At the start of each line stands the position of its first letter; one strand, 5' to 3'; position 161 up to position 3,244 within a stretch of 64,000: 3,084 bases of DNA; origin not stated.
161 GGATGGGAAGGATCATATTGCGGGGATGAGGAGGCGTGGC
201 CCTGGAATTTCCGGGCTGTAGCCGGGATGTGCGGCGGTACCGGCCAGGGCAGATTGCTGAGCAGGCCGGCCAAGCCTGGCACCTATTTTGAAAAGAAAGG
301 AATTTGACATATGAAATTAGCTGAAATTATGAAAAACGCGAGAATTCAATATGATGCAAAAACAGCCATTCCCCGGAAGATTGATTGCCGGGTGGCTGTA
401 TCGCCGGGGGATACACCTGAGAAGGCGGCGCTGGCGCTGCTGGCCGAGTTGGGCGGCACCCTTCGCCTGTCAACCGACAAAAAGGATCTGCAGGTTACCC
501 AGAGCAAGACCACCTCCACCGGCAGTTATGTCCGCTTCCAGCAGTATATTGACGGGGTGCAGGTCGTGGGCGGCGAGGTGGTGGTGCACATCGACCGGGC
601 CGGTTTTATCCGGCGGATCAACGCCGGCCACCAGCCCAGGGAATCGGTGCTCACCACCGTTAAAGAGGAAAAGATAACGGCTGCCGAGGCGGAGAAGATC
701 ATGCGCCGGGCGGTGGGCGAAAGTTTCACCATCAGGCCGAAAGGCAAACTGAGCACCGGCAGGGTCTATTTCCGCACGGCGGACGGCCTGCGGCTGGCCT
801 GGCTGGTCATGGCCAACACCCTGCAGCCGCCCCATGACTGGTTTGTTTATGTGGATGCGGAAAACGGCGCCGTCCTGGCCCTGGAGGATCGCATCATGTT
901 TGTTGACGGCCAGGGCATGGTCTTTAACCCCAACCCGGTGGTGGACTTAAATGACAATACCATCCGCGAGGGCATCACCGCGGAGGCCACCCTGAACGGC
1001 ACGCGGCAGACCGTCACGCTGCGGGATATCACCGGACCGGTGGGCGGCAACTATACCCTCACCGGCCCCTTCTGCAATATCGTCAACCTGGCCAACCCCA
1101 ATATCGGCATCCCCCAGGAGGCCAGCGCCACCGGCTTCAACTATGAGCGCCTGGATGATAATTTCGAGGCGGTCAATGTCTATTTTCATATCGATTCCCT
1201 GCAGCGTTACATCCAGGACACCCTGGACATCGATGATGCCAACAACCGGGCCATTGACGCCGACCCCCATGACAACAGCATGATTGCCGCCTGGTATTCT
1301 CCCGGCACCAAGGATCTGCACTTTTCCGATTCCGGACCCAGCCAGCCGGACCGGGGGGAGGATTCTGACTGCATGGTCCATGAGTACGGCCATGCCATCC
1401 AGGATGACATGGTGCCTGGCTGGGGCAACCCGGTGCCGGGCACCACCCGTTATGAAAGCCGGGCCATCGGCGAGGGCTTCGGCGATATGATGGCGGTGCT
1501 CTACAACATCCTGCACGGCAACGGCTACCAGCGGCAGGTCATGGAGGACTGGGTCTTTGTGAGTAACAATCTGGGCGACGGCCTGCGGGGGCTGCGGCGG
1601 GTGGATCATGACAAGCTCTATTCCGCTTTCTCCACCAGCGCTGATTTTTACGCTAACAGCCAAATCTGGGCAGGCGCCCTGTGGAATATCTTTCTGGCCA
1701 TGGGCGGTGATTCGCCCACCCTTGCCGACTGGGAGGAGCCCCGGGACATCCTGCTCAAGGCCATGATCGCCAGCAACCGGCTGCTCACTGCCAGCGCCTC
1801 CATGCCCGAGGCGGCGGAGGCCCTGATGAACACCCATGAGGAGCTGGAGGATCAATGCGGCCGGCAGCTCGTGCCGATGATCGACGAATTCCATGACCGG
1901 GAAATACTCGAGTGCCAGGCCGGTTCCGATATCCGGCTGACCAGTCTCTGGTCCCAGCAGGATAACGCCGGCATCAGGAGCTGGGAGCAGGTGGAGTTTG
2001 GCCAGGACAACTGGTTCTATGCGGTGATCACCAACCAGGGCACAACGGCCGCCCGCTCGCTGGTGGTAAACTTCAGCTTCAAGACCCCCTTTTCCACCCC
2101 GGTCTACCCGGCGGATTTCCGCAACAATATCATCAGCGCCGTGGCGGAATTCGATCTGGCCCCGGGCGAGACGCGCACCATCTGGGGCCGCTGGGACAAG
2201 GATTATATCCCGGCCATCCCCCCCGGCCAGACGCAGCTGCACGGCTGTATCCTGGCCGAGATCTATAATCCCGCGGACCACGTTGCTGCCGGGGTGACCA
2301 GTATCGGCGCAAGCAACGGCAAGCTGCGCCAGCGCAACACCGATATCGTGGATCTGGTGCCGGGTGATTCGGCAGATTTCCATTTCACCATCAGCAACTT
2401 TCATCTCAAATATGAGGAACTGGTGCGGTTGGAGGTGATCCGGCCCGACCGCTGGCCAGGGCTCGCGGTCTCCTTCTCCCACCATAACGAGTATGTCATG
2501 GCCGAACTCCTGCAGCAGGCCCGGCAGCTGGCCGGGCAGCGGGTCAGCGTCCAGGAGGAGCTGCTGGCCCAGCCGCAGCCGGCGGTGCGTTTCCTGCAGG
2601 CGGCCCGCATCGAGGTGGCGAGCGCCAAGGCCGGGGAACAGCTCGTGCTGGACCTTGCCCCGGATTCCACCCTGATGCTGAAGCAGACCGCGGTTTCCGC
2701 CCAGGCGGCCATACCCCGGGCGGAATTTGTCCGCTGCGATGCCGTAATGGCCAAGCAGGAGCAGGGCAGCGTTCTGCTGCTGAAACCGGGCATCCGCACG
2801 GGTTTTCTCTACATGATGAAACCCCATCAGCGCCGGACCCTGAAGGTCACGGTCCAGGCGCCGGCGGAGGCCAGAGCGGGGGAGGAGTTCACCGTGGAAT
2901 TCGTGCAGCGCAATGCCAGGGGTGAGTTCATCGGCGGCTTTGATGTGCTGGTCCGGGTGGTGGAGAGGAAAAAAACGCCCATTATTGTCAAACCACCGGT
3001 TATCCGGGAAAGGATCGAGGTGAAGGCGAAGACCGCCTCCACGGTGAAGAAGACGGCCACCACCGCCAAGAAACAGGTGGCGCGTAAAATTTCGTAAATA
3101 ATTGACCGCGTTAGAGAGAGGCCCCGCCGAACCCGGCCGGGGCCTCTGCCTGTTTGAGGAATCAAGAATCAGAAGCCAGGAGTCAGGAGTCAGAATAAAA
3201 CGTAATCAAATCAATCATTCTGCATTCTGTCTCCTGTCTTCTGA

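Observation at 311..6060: Tandem ~930-aa metallopeptidases of different catalytic families sharing one C-terminal module, both without signal peptides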

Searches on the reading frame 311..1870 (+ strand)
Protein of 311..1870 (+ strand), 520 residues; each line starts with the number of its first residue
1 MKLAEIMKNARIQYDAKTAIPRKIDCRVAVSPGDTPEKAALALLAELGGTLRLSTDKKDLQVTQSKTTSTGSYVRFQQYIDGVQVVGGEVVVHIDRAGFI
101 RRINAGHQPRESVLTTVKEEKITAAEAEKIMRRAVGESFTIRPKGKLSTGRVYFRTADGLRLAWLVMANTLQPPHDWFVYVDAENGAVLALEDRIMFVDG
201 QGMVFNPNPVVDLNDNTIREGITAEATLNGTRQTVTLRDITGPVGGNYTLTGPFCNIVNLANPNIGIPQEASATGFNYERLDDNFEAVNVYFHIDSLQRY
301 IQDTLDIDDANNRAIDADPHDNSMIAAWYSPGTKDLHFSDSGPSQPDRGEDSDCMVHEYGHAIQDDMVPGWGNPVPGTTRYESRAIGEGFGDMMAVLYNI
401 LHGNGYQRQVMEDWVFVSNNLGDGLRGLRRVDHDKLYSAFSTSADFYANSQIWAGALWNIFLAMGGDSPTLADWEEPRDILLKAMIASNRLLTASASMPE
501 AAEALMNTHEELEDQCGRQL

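Call 47: search_solved_structures(query=A4, max_evalue=1, show_alignments=1)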
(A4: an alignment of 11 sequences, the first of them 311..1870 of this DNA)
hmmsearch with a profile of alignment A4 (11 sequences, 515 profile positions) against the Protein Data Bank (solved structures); distinct sequences matched with E-value up to 1: 10.
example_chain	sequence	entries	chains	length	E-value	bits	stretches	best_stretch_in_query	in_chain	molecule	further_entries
5a3y_A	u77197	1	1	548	4.1e-12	49.1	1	5-189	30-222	THERMOLYSIN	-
7qfy_A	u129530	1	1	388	5.7e-11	45.3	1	338-456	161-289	Extracellular metalloproteinase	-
7qp3_A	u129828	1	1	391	3.2e-09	39.6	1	349-457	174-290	Extracellular metalloproteinase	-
3nqy_A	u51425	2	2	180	1.8e-07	33.8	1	54-189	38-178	Secreted metalloprotease Mcp02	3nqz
4k90_A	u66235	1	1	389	2.3e-07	33.4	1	349-456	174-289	Extracellular metalloproteinase mep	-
7z6t_AAA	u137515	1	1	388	4e-07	32.7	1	337-455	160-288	Extracellular metalloproteinase mep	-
8cr3_A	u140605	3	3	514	0.0027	20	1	54-195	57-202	Pro-elastase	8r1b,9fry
9gm4_A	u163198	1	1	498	0.0035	19.7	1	54-195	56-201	Elastase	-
8cr7_A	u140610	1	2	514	0.0038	19.6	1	54-194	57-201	Pro-elastase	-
8cr4_A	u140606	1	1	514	0.0038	19.6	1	54-194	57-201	Pro-elastase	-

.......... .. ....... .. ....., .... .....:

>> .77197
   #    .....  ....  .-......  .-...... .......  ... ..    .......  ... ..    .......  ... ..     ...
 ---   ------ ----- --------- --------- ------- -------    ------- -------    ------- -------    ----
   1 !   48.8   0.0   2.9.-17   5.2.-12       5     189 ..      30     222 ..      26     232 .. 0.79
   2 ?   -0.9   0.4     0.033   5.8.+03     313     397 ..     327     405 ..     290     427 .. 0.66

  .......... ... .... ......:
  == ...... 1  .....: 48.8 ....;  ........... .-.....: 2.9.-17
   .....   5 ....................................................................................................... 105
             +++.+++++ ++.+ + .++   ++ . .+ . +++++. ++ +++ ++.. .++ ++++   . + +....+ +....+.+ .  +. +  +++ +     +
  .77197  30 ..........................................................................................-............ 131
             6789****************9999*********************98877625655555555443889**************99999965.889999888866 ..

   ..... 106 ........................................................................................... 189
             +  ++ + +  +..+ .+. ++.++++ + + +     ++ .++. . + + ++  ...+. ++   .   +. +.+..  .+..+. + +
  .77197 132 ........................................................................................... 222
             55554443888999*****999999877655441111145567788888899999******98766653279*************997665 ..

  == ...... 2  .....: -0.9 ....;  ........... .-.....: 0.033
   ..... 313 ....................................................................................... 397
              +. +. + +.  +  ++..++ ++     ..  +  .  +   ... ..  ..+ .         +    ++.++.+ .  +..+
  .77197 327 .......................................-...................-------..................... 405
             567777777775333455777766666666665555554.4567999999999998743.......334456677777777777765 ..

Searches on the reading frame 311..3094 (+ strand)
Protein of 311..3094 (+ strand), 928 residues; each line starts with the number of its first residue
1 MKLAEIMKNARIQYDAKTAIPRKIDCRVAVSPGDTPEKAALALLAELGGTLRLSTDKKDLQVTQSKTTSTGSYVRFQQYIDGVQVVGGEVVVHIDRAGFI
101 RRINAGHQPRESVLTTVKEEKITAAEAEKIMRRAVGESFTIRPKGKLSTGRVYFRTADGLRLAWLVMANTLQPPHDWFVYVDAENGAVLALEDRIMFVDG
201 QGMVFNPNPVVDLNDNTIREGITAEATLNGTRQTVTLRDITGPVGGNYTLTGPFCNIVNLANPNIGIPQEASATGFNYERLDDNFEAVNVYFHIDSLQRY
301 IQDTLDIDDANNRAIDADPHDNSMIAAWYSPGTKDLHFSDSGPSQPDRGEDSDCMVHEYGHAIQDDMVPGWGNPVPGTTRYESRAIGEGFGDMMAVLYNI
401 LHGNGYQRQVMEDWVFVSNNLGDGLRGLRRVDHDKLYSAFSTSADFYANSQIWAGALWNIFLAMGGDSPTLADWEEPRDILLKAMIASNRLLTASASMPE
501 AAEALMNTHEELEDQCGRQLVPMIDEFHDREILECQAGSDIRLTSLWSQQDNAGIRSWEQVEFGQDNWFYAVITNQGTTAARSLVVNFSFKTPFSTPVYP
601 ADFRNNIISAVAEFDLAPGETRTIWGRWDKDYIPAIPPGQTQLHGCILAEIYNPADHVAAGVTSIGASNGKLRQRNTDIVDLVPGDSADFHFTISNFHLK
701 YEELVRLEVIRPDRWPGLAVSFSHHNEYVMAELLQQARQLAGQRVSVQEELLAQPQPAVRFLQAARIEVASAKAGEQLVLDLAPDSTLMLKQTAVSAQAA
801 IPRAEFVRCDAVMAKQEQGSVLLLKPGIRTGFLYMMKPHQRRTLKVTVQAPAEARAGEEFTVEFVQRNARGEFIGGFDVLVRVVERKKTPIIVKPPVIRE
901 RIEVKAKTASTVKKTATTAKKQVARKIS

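Call 4: search_protein_families(library=pfam, proteins=[window:311-3094:+], max_evalue=1)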
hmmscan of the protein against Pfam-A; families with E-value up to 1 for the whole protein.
window:311-3094:+ (928 aa): 4 families
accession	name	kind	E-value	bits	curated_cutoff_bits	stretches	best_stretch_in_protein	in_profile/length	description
PF02128.21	Peptidase_M36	-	3.9e-11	43.2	23.3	1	343-513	171-347/368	Fungalysin metallopeptidase (M36)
PF07504.19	FTP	-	9.1e-11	41.9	21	1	59-104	2-48/51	Fungalysin/Thermolysin Propeptide Motif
PF03413.25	PepSY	-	0.0094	16.7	24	1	121-190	1-58/60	Peptidase propeptide and YPEB domain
PF10633.15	NPCBM_assoc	-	0.0097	16.5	24.4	0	836-858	46-68/78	NPCBM-associated, NEW3 domain of alpha-galactosidase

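Call 5: search_protein_families(library=ncbifam, proteins=[window:311-3094:+], max_evalue=1)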
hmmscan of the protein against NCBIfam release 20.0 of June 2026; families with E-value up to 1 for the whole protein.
window:311-3094:+ (928 aa): 4 families
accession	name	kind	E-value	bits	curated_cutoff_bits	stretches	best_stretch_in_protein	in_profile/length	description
NF038113.1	T9SSA_dep_M36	equivalog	4.2e-07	28.5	885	2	73-195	59-200/869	T9SS-dependent M36 family metallopeptidase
NF038111.1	rhom_dep_M36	equivalog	5.8e-06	24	1700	1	351-507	628-794/1315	rhombosortase-dependent M36 family metallopeptidase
NF047971.1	ThermolysLepto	equivalog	3.5e-05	22.1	1350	2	140-211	177-251/776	M4 family metalopeptidase thermolysin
NF038112.1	myxo_dep_M36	subfamily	0.00011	19.5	1500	2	33-99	84-152/1604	myxosortase-dependent M36 family metallopeptidase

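Call 20: search_protein_families(library=padloc, proteins=[window:311-3094:+], max_evalue=1)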
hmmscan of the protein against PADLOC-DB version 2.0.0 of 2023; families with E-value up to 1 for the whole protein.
window:311-3094:+ (928 aa): 0 families

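Call 66: list_cluster_members(proteins=[window:311-3094:+, window:3247-6057:+, window:3268-6057:+])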
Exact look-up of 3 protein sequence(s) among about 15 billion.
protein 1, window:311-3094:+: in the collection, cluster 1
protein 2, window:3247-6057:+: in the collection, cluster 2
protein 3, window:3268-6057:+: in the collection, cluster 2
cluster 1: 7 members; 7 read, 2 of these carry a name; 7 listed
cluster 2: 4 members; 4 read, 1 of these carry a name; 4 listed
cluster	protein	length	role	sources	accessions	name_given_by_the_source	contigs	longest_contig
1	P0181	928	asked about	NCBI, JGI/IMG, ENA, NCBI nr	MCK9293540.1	MAG: M36 family metallopeptidase [Desulfobulbaceae bacterium] | M36 family metallopeptidase [Desulfobulbaceae bacterium]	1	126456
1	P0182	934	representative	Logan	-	-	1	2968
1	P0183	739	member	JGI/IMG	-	hypothetical protein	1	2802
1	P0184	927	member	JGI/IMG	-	-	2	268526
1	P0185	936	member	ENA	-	-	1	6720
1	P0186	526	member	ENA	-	-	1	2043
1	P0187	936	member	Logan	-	-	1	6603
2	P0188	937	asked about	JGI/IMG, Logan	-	-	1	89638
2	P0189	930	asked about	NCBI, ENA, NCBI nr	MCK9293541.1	MAG: hypothetical protein M0P70_00525 [Desulfobulbaceae bacterium] | hypothetical protein [Desulfobulbaceae bacterium]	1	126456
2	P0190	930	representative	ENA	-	-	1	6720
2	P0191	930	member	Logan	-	-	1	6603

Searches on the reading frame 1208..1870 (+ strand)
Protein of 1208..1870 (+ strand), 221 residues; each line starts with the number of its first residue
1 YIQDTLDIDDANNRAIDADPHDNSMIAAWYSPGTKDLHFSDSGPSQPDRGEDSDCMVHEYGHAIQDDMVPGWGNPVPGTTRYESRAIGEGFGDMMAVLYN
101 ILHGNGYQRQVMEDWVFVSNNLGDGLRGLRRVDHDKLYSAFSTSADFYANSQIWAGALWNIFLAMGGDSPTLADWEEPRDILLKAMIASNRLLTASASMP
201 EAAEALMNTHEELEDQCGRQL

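Call 63: search_solved_structures(query=window:1208-1870:+, max_evalue=0.01, show_alignments=2)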
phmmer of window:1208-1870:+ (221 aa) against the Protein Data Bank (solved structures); distinct sequences matched with E-value up to 0.01: 3.
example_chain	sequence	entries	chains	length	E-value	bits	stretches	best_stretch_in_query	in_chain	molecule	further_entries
7qfy_A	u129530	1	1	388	1.6e-05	28.1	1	43-162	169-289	Extracellular metalloproteinase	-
7qp3_A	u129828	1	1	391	2e-05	27.8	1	31-162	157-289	Extracellular metalloproteinase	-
4k90_A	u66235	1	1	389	0.0027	20.9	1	40-176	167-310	Extracellular metalloproteinase mep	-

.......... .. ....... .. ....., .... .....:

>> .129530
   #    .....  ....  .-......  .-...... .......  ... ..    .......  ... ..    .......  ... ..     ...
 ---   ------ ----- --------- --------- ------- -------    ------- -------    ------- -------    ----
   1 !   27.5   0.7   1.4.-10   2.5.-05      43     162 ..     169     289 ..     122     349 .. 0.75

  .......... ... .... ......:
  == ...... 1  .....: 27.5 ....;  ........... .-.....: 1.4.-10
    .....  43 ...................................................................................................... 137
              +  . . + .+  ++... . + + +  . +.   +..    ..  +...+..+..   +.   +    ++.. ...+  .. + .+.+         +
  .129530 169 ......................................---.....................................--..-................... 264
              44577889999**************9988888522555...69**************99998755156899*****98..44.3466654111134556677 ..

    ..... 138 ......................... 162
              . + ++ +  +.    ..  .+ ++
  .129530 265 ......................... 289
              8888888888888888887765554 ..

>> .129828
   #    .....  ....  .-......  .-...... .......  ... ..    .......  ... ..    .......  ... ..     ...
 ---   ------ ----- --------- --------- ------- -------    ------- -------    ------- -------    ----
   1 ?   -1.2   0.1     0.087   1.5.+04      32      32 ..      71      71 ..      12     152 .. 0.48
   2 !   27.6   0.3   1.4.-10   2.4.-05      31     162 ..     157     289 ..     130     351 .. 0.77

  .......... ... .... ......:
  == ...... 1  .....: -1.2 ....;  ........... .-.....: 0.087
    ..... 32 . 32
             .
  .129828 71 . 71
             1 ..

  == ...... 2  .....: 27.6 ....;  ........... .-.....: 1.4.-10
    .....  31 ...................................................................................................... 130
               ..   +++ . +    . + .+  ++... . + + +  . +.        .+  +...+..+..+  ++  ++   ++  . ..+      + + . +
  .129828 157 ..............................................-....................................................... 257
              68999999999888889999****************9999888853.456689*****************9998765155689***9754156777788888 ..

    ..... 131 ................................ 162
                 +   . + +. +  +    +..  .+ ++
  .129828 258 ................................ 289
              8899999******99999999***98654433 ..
